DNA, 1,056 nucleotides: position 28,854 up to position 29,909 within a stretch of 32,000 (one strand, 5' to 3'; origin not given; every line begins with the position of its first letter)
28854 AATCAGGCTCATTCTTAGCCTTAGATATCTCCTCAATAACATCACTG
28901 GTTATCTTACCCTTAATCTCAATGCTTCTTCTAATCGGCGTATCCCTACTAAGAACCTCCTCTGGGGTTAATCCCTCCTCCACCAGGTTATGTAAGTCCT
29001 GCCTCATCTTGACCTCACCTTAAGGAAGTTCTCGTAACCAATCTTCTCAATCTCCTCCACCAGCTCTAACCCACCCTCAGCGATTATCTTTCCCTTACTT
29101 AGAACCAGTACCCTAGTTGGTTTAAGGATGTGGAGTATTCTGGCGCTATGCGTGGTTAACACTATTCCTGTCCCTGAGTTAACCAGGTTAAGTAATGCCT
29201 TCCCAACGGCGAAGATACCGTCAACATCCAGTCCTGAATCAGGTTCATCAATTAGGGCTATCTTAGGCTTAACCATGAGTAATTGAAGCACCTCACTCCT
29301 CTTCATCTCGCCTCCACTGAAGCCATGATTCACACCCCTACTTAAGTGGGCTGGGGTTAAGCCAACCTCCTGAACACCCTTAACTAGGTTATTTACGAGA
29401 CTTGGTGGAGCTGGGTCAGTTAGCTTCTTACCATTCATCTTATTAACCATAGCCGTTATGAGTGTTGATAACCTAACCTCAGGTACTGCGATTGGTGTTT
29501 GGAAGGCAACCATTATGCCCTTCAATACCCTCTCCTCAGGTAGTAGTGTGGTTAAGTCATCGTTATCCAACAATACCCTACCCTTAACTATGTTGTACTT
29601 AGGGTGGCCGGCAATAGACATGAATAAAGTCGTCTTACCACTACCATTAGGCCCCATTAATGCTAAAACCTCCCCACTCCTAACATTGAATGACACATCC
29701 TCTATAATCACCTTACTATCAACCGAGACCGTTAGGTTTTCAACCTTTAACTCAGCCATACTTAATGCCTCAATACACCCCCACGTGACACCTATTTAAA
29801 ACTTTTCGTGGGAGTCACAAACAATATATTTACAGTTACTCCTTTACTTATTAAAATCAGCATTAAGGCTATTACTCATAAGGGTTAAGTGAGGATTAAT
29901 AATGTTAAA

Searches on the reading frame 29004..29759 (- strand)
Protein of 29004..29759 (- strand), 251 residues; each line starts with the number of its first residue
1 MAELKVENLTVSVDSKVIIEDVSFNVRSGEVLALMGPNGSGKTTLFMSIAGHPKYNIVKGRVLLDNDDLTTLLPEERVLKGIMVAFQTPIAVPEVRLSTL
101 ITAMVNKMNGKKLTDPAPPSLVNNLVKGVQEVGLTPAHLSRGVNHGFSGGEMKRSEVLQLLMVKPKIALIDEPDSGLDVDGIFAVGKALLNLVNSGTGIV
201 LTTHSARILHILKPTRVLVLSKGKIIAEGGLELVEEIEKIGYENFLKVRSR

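Call 77: search_protein_families(library=pfam, proteins=[window:29004-29759:-], max_evalue=0.0001)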
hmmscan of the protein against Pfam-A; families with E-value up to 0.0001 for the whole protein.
window:29004-29759:- (251 aa): 2 families
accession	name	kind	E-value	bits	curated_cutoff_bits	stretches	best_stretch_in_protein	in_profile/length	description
PF00005.33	ABC_tran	-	1.7e-23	84.2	25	1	20-174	2-136/137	ABC transporter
PF13304.12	AAA_21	-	2.1e-09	38.3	27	0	164-208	258-302/304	AAA domain, putative AbiEii toxin, Type IV TA system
